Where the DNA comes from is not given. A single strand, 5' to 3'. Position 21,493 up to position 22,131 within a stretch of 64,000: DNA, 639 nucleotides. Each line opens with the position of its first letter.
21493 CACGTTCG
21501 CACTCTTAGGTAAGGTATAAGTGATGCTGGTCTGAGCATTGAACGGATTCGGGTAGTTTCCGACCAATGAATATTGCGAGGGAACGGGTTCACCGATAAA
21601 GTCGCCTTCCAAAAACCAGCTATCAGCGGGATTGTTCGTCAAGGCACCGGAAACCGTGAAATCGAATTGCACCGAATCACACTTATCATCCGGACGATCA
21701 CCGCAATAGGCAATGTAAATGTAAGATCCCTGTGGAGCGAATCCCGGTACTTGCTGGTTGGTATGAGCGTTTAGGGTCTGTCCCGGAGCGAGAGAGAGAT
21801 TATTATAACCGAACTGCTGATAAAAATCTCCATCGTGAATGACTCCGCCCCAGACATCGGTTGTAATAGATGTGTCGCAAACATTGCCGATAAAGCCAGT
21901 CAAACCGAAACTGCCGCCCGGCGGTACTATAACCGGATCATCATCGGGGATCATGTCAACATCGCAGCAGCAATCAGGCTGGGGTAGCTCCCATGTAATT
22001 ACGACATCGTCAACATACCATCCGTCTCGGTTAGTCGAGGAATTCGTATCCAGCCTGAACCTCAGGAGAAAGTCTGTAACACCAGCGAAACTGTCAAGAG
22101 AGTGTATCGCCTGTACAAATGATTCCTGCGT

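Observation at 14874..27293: Conserved Cys-rich domain of about 110 aa in four paralogous T9SS cargo proteins, always just upstream of the T9SS sorting domain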

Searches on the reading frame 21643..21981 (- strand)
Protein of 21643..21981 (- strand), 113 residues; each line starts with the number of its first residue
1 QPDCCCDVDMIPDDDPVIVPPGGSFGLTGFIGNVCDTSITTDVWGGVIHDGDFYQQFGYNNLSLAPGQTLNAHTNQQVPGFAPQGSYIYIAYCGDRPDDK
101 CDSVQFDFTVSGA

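Call 13: find_homologous_proteins(query=A2, max_evalue=0.001)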
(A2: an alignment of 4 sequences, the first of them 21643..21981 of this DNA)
Query A2 (4 sequences) (113 aa, profile of the alignment): 5 proteins with E <= 0.001 among 345 candidates.
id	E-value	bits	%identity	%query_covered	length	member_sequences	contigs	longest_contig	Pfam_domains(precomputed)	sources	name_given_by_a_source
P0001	8.3e-22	95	46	94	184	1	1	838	-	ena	-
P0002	1.1e-17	82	40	81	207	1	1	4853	PF18962.8,PF13860.13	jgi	jgi:hypothetical protein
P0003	1.2e-6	47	64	29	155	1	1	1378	PF18962.8,PF13860.13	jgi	-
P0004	7.4e-6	44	73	29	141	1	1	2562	PF18962.8,PF13860.13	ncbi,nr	ncbi:MAG: T9SS type A sorting domain-containing protein, partial [candidate division Zixibacteria ba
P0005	1.1e-5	44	54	34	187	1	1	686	PF18962.8,PF13860.13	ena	-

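Call 14: search_solved_structures(query=A2, max_evalue=10)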
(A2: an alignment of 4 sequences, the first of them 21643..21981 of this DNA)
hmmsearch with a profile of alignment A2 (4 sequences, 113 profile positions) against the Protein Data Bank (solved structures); distinct sequences matched with E-value up to 10: 3.
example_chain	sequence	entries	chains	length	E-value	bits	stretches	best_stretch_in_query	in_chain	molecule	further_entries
3zh4_A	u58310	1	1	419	0.51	13.9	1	30-91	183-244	UDP-N-ACETYLGLUCOSAMINE 1-CARBOXYVINYLTRANSFERASE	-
3zh3_A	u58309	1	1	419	0.51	13.9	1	30-91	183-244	UDP-N-ACETYLGLUCOSAMINE 1-CARBOXYVINYLTRANSFERASE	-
5u4h_A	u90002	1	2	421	0.6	13.7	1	29-91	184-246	UDP-N-acetylglucosamine 1-carboxyvinyltransferase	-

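Call 23: predict_structure(alignment_id=A3)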
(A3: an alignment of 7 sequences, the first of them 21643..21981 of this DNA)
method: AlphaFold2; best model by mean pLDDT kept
length: 113 residues; sequences in the alignment: 7
mean_pLDDT: 92.9   pTM: 0.81
mean pLDDT of the five models: 92.9, 91.8, 90.5, 90.4, 90.2
residues with pLDDT >= 90: 100; 70-90: 9; 50-70: 2; < 50: 2
segments of 3 or more residues with pLDDT < 50: none
pLDDT, mean of each block of 10 residues (from residue 1): 80 96 96 94 95 92 96 94 96 90 96 80
secondary structure, 60 per line:
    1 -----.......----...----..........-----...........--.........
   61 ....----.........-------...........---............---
elements in order: E6-12 E17-19 E24-33 E39-49 E52-64 E69-77 E85-95 E99-110

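Call 25: search_protein_representatives(alignment_id=A3)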
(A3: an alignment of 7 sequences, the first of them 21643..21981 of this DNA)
Query: 7 sequences, 228 profile positions. Proteins with E-value up to 0.001 (for the whole library): 331047; up to 1e-10: 189721; up to 1e-30: 1251. The best 150 are listed.
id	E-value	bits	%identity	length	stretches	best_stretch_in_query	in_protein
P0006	2.3e-123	426.5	-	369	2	8-228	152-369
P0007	1.5e-119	414.1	-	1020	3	7-136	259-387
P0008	2.5e-95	334.8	-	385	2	9-228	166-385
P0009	1.3e-91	322.7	-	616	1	7-228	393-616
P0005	1.3e-87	309.6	-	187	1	44-228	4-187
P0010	3.3e-85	301.7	-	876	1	5-228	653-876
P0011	4.4e-85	301.3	-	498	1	6-228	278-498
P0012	5.8e-85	300.9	-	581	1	6-228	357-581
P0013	9.4e-85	300.2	-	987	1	4-228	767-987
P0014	3.6e-84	298.3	-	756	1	6-228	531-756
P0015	7.2e-83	294.0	-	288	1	7-228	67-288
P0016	8.5e-83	293.8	-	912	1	9-228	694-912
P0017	4.7e-82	291.4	-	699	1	10-228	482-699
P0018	1.4e-81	289.9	-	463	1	6-228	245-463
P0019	1.4e-81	289.8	-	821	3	10-228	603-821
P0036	1.8e-78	279.6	-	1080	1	9-228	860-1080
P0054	8.4e-76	270.9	-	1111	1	9-228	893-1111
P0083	2.0e-73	263.1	-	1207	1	5-228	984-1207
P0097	4.1e-72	258.8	-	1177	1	6-228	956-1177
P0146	5.6e-67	242.1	-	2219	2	9-120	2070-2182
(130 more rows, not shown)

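Call 32: find_homologous_proteins(query=A4, max_evalue=0.00001)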
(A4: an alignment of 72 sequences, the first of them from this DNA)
Query A4 (72 sequences) (113 aa, profile of the alignment): 3 proteins with E <= 0.00001 among 549 candidates.
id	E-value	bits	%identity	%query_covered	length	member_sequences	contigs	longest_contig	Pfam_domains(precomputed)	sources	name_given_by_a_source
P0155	2.5e-37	145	59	92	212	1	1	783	PF18962.8,PF13860.13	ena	-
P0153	1.4e-35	140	43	92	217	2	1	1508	PF18962.8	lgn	-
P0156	3.8e-35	138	41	96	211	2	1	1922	-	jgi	-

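Call 33: search_protein_families(library=pfam, alignment_id=A4, max_evalue=1)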
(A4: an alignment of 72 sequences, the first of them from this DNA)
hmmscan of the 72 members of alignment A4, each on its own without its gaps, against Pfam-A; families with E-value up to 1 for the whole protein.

A. member 1, seq(113 aa): 1 family
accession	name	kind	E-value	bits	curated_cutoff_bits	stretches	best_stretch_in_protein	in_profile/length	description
PF00394.28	Cu-oxidase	-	0.18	12.4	21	1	49-91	95-133/157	Multicopper oxidase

B. families by the number of members that match (of 72 scanned): 18 families
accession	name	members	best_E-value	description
PF02221.20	E1_DerP2_DerF2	2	0.068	ML domain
PF15418.12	DUF4625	2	0.071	Domain of unknown function (DUF4625)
PF22021.2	RbmA-like_FnIII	2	0.11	RbmA-like, FnIII domain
PF23619.1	Ig_VWA7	1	0.0065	VWA7 Ig-like domain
PF17386.8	LBP_C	1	0.023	Lacto-N-biose phosphorylase C-terminal domain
PF13008.12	zf-Paramyx-P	1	0.039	Zinc-binding domain of Paramyxoviridae V protein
PF25312.1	Allergen_Asp_f_4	1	0.072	Allergen Asp f 4-like domain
PF22688.2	Hda_lid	1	0.12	Hda, lid domain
PF17590.7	DUF5488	1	0.15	Family of unknown function (DUF5488)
PF03504.19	Chlam_OMP6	1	0.16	Chlamydia cysteine-rich outer membrane protein 6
PF00394.28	Cu-oxidase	1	0.18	Multicopper oxidase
PF06453.16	LT-IIB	1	0.22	Type II heat-labile enterotoxin , B subunit (LT-IIB)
PF21765.4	CUB_A2MG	1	0.23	A2MG, CUB domain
PF22056.1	ORF239-like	1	0.23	ORF239-like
PF04279.20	IspA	1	0.24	Intracellular septation protein A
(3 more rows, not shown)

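Call 35: find_related_loci(query=A2, collection=genome_contigs, flank=4000)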
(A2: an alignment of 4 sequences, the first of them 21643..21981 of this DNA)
Query A2 (113 aa) in genome_contigs; peptide patterns used: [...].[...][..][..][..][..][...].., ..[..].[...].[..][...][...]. (x = any residue, [..] = any of these).
43 stretches matched a pattern; 14 encode a relative of the query (tblastn E <= 1e-3); 14 distinct loci.
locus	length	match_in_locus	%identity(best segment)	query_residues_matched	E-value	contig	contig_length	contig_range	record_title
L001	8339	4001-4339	88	1-113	5e-68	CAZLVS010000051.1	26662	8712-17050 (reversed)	MAG TPA_asm: uncultured Ignavibacteria bacterium isolate binchicken_co17_427 genome assembly, contig: NODE_4859_length_2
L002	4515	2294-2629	69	2-113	7e-52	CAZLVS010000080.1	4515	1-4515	MAG TPA_asm: uncultured Ignavibacteria bacterium isolate binchicken_co17_427 genome assembly, contig: NODE_34331_length_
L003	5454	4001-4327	72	5-113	6e-49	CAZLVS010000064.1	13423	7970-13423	MAG TPA_asm: uncultured Ignavibacteria bacterium isolate binchicken_co17_427 genome assembly, contig: NODE_10469_length_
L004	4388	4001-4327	69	5-113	3e-48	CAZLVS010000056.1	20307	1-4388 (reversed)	MAG TPA_asm: uncultured Ignavibacteria bacterium isolate binchicken_co17_427 genome assembly, contig: NODE_6660_length_2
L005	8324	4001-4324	70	5-112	7e-48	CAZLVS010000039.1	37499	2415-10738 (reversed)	MAG TPA_asm: uncultured Ignavibacteria bacterium isolate binchicken_co17_427 genome assembly, contig: NODE_3172_length_3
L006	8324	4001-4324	66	4-112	2e-45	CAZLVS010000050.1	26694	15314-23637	MAG TPA_asm: uncultured Ignavibacteria bacterium isolate binchicken_co17_427 genome assembly, contig: NODE_4850_length_2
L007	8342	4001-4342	61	1-113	1e-41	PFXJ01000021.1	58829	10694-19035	MAG: candidate division Zixibacteria bacterium CG_4_9_14_3_um_filter_46_8 CG_4_9_14_3_um_filter_150_scaffold_497_c, whol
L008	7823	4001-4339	58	1-113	1e-40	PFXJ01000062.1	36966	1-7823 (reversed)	MAG: candidate division Zixibacteria bacterium CG_4_9_14_3_um_filter_46_8 CG_4_9_14_3_um_filter_150_scaffold_1342_c, who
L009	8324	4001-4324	67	5-113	5e-36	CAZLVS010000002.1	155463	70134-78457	MAG TPA_asm: uncultured Ignavibacteria bacterium isolate binchicken_co17_427 genome assembly, contig: NODE_249_length_15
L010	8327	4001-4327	48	4-110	4e-26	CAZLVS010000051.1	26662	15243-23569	MAG TPA_asm: uncultured Ignavibacteria bacterium isolate binchicken_co17_427 genome assembly, contig: NODE_4859_length_2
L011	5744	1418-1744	40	5-110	1e-18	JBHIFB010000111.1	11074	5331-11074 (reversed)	MAG: Candidatus Glassbacteria bacterium isolate b2.sp1_bin.52 NODE_1810_length_11074_cov_6.201652, whole genome shotgun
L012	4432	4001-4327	43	5-110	5e-18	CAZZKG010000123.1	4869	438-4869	MAG TPA_asm: uncultured Gemmatimonadota bacterium isolate binchicken_co275_191 genome assembly, contig: NODE_33397_lengt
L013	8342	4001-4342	25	2-113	2e-7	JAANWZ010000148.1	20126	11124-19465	MAG: Calditrichaeota bacterium isolate SuakinDeep_MAG45_3 MAG453_148, whole genome shotgun sequence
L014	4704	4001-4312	37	8-108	2e-10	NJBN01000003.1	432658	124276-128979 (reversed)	MAG: candidate division LCP-89 bacterium B3_LCP 7, whole genome shotgun sequence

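Call 39: search_protein_families(library=pfam, alignment_id=A5, max_evalue=0.0001)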
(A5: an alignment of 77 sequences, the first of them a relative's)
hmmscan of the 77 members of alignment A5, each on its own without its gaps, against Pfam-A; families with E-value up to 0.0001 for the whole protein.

A. member 1, P0006 (369 aa): 2 families
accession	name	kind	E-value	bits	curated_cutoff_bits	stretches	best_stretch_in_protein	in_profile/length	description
PF18962.6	Por_Secre_tail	-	7.5e-12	45.8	27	1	291-365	2-73/75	Secretion system C-terminal sorting domain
PF13860.13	FlgD_ig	-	3.3e-06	27.4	27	1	295-352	6-71/79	FlgD Ig-like domain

B. families by the number of members that match (of 77 scanned): 33 families (the first 25 are shown)
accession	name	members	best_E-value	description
PF18962.6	Por_Secre_tail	76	1.2e-14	Secretion system C-terminal sorting domain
PF13860.13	FlgD_ig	42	4.4e-10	FlgD Ig-like domain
PF00082.27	Peptidase_S8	6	3.7e-48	Subtilase family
PF13517.12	FG-GAP_3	4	6.3e-73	FG-GAP-like repeat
PF11551.14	Omp28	4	1.7e-17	Outer membrane protein Omp28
PF00246.29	Peptidase_M14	3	6.5e-68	Zinc carboxypeptidase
PF00112.29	Peptidase_C1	3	3.9e-43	Papain family cysteine protease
PF13229.12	Beta_helix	3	1.3e-23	Right handed beta helix region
PF20773.4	InhA-like_MAM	3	3e-17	Immune inhibitor A-like, MAM domain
PF01839.29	FG-GAP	3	5.7e-13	FG-GAP repeat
PF00127.26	Copper-bind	2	3.9e-16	Copper binding proteins, plastocyanin/azurin family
PF13473.12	Cupredoxin_1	2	3.4e-09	Cupredoxin-like domain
PF13620.12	CarboxypepD_reg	2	2.2e-08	Carboxypeptidase regulatory-like domain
PF17164.10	DUF5122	2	3.3e-07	Domain of unknown function (DUF5122) beta-propeller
PF08309.17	LVIVD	1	4.8e-72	LVIVD repeat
PF07705.17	CARDB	1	8.7e-06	CARDB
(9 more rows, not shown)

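Call 63: search_protein_families(library=ncbifam, alignment_id=A4, max_evalue=1)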
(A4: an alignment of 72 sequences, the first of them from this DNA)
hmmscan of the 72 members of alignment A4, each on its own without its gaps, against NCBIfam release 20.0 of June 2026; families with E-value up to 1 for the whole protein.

A. member 1, seq(113 aa): 0 families

B. families by the number of members that match (of 72 scanned): 13 families
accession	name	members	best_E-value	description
NF038353.1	FxLYD_dom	4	0.0077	FxLYD domain-containing protein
NF007074.0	PRK09525.1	1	0.034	beta-galactosidase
NF011664.0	PRK15084.1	1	0.035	formate hydrogenlyase maturation protein HycH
NF005661.0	PRK07445.1-3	1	0.041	O-succinylbenzoic acid--CoA ligase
NF003634.0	PRK05270.2-3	1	0.07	UDP-glucose--hexose-1-phosphate uridylyltransferase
NF051459.1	pyoverdine_PvdO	1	0.079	dihydropyoverdine dehydrogenase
TIGR03768.1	RPA4764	1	0.081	TIGR03768 family metallophosphoesterase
NF040538.1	methyl_ArsM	1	0.17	arsinothricin biosynthesis methyltransferase ArsM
NF004826.0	PRK06182.1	1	0.18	oxidoreductase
TIGR00997.1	ispZ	1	0.19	septation protein IspZ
NF046073.1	UpsA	1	0.22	pilin subunit UpsA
NF007666.0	PRK10340.1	1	0.25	beta-galactosidase subunit alpha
NF005867.0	PRK07804.1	1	0.32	L-aspartate oxidase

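Call 64: search_solved_structures(query=A4, max_evalue=10)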
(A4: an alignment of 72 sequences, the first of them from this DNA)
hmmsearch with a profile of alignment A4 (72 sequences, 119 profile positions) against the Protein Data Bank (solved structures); distinct sequences matched with E-value up to 10: 5.
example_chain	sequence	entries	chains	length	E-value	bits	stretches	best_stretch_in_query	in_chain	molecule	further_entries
5iuc_A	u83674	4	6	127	0.13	15.5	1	17-96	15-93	Platelet binding protein GspB | Platelet binding protein GspB - Siglec domain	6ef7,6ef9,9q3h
6efa_A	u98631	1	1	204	0.38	14.1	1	17-95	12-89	Platelet binding protein GspB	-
3qc5_X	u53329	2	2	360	0.94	12.8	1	17-95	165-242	Platelet binding protein GspB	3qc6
3zh4_A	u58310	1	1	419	0.94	12.8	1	31-95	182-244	UDP-N-ACETYLGLUCOSAMINE 1-CARBOXYVINYLTRANSFERASE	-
3zh3_A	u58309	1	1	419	0.95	12.8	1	31-95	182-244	UDP-N-ACETYLGLUCOSAMINE 1-CARBOXYVINYLTRANSFERASE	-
